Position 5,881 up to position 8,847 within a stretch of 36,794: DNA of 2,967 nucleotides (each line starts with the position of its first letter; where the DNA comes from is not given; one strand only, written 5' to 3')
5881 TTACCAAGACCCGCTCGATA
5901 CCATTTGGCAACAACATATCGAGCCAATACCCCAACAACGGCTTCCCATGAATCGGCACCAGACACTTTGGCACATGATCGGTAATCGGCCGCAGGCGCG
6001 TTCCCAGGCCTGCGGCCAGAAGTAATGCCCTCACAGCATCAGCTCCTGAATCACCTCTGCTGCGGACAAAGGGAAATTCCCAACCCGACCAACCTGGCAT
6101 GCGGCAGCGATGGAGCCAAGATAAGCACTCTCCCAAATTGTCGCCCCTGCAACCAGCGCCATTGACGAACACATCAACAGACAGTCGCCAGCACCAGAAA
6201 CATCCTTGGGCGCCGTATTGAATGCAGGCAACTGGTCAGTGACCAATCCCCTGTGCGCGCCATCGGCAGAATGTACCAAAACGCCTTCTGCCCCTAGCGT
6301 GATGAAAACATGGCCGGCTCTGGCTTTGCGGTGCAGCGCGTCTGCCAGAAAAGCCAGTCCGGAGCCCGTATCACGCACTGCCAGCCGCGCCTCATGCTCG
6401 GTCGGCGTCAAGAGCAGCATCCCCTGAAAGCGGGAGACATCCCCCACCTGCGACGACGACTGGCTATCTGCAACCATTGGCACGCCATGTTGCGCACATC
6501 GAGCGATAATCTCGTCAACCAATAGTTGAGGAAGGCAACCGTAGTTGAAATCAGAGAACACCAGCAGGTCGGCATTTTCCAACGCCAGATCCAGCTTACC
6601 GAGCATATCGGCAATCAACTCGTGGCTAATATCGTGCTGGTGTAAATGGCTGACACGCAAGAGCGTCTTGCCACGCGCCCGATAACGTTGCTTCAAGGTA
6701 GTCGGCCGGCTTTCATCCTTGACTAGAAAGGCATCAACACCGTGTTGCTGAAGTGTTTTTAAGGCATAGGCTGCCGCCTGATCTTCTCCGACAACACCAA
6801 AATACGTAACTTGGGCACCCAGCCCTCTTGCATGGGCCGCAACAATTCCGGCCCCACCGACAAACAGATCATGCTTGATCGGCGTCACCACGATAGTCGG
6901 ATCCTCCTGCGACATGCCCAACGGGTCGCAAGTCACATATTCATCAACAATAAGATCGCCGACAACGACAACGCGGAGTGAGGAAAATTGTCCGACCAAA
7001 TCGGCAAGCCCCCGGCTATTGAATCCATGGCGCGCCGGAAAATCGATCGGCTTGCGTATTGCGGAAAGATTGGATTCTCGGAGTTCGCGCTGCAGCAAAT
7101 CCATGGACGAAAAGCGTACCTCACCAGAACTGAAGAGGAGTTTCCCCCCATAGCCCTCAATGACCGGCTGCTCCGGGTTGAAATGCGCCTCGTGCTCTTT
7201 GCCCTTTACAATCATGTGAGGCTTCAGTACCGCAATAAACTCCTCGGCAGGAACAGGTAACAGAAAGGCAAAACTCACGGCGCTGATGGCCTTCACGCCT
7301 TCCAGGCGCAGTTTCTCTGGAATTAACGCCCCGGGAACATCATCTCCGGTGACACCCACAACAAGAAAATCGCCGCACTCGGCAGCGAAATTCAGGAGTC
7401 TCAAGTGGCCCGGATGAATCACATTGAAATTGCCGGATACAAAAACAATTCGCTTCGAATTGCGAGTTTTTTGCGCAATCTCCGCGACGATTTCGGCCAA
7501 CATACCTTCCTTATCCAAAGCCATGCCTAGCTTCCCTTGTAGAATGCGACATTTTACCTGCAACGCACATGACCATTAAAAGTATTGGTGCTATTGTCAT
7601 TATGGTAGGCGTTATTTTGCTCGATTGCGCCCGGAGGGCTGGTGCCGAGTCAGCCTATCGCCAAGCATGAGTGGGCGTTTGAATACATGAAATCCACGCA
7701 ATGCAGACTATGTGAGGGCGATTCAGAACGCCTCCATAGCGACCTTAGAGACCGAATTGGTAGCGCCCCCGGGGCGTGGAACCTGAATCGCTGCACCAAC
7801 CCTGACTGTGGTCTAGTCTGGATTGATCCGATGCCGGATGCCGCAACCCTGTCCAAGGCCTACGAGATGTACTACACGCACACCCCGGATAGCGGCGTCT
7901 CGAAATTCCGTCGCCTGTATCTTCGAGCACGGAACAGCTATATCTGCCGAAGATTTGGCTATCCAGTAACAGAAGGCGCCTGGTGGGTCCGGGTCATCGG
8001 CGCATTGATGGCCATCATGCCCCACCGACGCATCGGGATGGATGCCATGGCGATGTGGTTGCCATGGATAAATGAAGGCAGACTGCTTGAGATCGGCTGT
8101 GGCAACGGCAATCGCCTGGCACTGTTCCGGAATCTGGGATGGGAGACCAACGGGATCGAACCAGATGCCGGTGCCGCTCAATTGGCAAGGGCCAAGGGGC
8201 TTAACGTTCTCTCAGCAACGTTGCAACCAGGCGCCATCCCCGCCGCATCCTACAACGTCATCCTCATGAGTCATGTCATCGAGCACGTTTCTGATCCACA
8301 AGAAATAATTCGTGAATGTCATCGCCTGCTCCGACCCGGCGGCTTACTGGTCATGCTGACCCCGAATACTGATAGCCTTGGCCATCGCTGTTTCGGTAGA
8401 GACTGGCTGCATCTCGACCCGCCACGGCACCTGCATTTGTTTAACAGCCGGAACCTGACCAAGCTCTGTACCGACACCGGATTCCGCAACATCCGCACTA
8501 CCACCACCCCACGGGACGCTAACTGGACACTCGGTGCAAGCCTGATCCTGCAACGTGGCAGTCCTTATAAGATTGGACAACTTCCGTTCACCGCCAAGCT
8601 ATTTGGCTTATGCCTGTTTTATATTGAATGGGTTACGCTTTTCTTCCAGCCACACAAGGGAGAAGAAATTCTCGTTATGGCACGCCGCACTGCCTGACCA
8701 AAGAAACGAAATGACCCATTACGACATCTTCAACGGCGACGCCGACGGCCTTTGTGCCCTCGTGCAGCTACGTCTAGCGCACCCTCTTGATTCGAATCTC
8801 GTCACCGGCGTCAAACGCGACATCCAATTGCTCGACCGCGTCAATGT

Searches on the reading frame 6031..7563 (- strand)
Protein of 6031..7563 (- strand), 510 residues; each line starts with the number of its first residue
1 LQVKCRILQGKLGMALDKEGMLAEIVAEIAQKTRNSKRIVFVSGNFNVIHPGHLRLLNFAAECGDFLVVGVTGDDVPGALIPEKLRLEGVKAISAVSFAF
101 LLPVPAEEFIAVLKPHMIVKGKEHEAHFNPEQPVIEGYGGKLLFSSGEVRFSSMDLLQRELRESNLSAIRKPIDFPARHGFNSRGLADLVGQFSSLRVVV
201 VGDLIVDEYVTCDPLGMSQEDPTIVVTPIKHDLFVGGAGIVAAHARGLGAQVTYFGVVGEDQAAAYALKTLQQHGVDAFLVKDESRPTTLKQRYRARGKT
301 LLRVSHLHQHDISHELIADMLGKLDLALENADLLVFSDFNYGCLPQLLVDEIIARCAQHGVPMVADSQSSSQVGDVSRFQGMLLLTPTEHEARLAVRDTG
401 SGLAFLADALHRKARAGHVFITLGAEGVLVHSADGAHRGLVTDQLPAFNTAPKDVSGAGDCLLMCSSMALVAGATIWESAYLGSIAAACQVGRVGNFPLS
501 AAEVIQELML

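Call 21: search_protein_families(library=pfam, proteins=[window:6031-7563:-], max_evalue=0.01)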
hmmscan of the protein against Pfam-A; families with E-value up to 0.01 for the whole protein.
window:6031-7563:- (510 aa): 2 families
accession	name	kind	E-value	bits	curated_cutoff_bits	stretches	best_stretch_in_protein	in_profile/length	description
PF00294.29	PfkB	-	6.7e-30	104.9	25.8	1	198-495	4-294/302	pfkB family carbohydrate kinase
PF01467.32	CTP_transf_like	-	5.5e-10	40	21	1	42-128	2-94/133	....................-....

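Call 22: search_protein_families(library=ncbifam, proteins=[window:6031-7563:-], max_evalue=0.00001)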
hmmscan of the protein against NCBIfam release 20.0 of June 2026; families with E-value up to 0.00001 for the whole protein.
window:6031-7563:- (510 aa): 11 families
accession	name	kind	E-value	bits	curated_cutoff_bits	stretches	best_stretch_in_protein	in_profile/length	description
TIGR02198.1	rfaE_dom_I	equivalog_domain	6.5e-60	202.9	345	1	192-507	4-313/315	D-glycero-beta-D-manno-heptose-7-phosphate kinase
NF008454.0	PRK11316.1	equivalog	2.7e-45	154.8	521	2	191-507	6-311/475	bifunctional D-glycero-beta-D-manno-heptose-7-phosphate kinase/D-glycero-beta-D-manno-heptose 1-phosphate adenylyltransferase HldE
TIGR02152.1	D_ribokin_bact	equivalog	3.5e-16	59.4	299.65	1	198-496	1-286/298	ribokinase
TIGR02199.1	rfaE_dom_II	equivalog_domain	5.4e-15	55.5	181.5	1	30-159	4-141/144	D-glycero-beta-D-manno-heptose 1-phosphate adenylyltransferase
TIGR03168.1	1-PFK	subfamily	3.3e-12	45.9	216.4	1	231-491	30-282/305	hexose kinase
TIGR03828.1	pfkB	equivalog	3.5e-11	42.7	292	1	230-490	29-281/305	1-phosphofructokinase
TIGR00125.1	cyt_tran_rel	domain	1.4e-09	38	27.7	1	39-94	1-60/65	adenylyltransferase/cytidyltransferase family protein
NF008353.0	PRK11142.1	equivalog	2.4e-08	33.9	341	1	198-496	5-289/307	ribokinase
TIGR04382.1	myo_inos_iolC_N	equivalog_domain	4.4e-08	32.7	300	0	232-286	30-86/309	5-dehydro-2-deoxygluconokinase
NF001985.0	PRK00777.1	subfamily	3.3e-07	30.5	104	1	38-76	5-43/157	pantetheine-phosphate adenylyltransferase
NF002250.0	PRK01170.1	subfamily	5.1e-06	26.2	489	1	39-75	2-38/322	bifunctional pantetheine-phosphate adenylyltransferase/NTP phosphatase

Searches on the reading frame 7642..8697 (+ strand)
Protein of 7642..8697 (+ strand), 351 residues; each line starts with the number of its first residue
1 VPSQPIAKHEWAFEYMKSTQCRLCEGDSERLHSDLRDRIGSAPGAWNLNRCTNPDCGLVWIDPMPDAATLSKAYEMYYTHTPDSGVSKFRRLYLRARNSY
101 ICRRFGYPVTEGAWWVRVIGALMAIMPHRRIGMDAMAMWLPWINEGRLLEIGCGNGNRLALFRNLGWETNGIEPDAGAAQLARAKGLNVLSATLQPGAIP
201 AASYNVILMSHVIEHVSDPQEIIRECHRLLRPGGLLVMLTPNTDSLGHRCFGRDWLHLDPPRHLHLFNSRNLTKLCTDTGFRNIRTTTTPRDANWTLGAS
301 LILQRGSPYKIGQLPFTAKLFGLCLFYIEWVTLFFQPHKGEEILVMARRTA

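Call 7: search_protein_families(library=pfam, proteins=[window:7642-8697:+], max_evalue=0.001)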
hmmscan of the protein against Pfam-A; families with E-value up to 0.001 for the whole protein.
window:7642-8697:+ (351 aa): 6 families
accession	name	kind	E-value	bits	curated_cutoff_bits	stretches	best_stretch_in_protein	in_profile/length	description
PF13489.12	Methyltransf_23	-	1.6e-27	96.6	27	1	145-284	23-162/164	Methyltransferase domain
PF08241.18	Methyltransf_11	-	1.8e-16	61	21.2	1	149-238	1-95/95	Methyltransferase domain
PF08242.18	Methyltransf_12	-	9.3e-15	55.6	30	1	149-236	1-98/98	Methyltransferase domain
PF13649.12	Methyltransf_25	-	4.6e-11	43.7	27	1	149-234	2-97/97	Methyltransferase domain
PF07021.18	MetW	-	1.3e-08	35.2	21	1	141-229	9-101/193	Methionine biosynthesis protein MetW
PF13847.12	Methyltransf_31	-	9.4e-08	32.3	27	1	147-243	6-114/145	Methyltransferase domain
